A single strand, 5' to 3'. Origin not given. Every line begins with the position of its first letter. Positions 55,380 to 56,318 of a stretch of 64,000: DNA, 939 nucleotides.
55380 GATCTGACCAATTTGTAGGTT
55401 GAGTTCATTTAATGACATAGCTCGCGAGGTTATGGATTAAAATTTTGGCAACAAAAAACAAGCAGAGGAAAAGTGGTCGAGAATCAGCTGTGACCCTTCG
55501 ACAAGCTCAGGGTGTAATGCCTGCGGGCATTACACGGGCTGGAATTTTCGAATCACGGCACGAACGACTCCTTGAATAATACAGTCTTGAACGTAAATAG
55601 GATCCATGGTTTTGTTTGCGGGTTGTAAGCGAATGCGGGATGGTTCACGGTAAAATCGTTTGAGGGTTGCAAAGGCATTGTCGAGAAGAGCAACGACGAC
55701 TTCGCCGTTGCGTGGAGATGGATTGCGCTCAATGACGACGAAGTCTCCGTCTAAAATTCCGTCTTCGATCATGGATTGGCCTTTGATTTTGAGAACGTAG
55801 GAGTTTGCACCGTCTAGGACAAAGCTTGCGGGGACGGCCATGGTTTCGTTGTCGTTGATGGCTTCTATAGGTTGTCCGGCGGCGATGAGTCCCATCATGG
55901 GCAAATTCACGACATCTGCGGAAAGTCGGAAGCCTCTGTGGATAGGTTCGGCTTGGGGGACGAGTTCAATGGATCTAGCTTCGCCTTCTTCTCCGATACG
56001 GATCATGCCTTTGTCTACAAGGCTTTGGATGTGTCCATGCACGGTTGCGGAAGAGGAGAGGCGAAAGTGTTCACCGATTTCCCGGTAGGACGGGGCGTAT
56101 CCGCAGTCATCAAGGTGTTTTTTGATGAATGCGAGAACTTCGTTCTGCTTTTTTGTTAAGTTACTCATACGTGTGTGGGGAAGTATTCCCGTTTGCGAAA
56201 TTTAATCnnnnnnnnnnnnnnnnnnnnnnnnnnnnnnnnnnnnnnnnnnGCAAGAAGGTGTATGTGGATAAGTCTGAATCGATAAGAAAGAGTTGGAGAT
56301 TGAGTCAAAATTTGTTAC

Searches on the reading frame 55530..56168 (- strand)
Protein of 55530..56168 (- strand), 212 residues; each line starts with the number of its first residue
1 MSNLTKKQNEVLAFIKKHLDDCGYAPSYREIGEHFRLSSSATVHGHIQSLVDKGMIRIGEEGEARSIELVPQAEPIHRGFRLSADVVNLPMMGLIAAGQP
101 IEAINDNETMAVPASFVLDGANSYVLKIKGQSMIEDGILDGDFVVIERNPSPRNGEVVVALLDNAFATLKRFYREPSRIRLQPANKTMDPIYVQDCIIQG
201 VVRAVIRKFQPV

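Call 49: search_protein_families(library=pfam, proteins=[window:55530-56168:-], max_evalue=0.001)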
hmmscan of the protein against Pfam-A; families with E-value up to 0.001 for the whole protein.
window:55530-56168:- (212 aa): 2 families
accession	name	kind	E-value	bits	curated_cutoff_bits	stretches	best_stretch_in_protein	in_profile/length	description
PF00717.28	Peptidase_S24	-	2.9e-29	101.6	23.3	1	90-202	1-115/116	Peptidase S24-like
PF01726.22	LexA_DNA_bind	-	2.6e-19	69.2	23.7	1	1-60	1-60/65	LexA DNA binding domain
